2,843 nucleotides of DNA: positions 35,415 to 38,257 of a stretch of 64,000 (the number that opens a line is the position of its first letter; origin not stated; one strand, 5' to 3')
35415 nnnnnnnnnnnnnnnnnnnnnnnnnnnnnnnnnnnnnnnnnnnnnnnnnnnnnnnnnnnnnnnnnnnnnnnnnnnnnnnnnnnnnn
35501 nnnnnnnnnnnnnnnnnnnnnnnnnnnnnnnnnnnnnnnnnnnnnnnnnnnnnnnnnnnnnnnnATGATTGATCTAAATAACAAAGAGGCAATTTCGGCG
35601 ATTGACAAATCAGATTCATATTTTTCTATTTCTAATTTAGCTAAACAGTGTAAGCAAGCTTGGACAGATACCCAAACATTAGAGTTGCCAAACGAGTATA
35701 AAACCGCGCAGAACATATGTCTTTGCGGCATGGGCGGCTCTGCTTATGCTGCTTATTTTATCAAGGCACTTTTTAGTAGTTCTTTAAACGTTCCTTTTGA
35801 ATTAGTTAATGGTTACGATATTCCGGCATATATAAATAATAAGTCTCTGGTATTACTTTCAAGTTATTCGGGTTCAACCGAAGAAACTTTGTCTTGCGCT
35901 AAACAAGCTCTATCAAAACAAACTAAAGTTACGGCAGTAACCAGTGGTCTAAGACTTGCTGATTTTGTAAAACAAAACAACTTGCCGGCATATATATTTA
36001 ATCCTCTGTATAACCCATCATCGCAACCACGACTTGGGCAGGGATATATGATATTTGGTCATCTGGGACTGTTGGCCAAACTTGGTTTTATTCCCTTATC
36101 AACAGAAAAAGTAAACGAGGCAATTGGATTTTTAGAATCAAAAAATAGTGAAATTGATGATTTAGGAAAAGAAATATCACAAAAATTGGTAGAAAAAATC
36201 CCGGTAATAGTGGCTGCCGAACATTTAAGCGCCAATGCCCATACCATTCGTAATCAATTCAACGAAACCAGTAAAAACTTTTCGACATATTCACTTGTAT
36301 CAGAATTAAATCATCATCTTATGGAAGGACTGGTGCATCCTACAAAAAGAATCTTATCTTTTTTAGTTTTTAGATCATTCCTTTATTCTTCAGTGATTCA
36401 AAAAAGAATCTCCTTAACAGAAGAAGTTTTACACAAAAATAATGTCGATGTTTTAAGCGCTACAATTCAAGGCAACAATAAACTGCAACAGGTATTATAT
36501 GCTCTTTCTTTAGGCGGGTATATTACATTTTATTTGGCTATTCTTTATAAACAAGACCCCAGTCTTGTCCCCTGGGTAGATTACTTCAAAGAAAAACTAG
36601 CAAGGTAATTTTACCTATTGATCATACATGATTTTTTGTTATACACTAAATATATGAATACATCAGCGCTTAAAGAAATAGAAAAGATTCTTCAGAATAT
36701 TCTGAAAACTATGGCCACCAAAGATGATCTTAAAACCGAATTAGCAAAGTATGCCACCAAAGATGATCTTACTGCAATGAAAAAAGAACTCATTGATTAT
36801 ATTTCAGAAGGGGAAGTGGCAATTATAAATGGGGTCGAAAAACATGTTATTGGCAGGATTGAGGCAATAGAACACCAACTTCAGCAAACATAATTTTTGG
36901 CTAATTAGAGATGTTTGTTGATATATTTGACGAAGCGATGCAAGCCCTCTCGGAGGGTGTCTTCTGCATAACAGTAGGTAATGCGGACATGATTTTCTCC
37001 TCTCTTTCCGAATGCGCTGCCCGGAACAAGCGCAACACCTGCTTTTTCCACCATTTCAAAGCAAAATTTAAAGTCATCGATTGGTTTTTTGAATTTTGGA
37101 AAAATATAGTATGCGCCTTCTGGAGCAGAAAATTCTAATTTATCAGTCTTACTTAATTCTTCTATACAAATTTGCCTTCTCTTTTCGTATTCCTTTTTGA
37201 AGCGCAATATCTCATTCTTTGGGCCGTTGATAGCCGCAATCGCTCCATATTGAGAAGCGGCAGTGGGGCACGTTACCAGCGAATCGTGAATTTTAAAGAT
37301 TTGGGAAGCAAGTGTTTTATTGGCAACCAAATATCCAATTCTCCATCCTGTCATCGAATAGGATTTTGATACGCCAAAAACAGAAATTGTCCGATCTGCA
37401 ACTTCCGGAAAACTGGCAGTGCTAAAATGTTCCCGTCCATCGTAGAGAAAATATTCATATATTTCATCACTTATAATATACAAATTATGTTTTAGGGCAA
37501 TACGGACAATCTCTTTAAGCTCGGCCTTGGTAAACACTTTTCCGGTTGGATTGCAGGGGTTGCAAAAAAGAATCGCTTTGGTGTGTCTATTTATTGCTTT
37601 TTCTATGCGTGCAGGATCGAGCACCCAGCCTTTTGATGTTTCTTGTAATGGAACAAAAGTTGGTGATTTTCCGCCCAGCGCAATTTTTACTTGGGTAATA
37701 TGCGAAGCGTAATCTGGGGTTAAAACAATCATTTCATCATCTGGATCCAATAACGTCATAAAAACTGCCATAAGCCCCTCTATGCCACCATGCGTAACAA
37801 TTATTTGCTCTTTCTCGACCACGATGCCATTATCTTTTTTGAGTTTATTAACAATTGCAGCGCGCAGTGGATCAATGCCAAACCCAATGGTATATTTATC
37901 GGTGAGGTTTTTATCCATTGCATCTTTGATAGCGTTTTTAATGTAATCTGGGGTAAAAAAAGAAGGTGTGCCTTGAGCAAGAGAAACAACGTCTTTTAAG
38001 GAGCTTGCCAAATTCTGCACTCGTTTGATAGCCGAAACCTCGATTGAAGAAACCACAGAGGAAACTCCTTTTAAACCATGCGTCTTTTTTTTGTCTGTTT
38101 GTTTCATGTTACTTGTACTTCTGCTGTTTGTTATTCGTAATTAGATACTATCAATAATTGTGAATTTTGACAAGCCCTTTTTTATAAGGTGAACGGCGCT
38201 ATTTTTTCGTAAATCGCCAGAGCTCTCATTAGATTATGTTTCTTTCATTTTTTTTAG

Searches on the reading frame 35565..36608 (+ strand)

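Call 58: search_protein_families(library=pfam, max_evalue=0.001, proteins=[window:35565-36608:+])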
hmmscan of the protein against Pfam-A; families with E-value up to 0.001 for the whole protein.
window:35565-36608:+ (347 aa): 2 families
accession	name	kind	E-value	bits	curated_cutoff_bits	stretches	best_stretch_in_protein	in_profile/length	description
PF10432.14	bact-PGI_C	-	2.5e-30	105.8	24.5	1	199-345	3-151/151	Bacterial phospho-glucose isomerase C-terminal SIS domain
PF01380.27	SIS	-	9.5e-08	32.3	25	1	47-127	4-88/131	SIS domain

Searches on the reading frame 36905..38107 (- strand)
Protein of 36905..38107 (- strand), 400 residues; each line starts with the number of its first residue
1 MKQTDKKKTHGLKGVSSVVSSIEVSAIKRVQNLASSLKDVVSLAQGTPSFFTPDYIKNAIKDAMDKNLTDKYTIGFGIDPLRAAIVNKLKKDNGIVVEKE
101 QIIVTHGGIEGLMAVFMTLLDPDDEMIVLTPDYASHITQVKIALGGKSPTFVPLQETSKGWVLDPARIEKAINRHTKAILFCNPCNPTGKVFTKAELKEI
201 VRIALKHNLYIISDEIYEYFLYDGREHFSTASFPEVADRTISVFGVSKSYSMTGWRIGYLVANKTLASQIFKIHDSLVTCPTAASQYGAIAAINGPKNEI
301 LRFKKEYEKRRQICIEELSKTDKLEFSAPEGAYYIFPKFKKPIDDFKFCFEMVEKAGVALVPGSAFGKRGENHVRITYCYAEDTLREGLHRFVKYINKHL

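Call 34: search_protein_families(library=pfam, max_evalue=0.01, proteins=[window:36905-38107:-])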
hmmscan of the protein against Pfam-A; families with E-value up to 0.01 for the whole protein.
window:36905-38107:- (400 aa): 5 families
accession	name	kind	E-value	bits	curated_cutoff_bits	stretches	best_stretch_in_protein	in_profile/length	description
PF00155.27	Aminotran_1_2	-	4.1e-59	201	19.7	1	38-391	1-360/361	Aminotransferase class I and II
PF01041.23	DegT_DnrJ_EryC1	-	1.3e-08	34.9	19.8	1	98-214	38-145/360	DegT/DnrJ/EryC1/StrS aminotransferase family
PF00266.25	Aminotran_5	-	1.2e-06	28.2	21.5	1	98-211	59-172/371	Aminotransferase class-V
PF01212.27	Beta_elim_lyase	-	3.1e-06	27.2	27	1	86-214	34-168/288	Beta-eliminating lyase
PF01053.26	Cys_Met_Meta_PP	-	0.00023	20.3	27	1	99-215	67-174/381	Cys/Met metabolism PLP-dependent enzyme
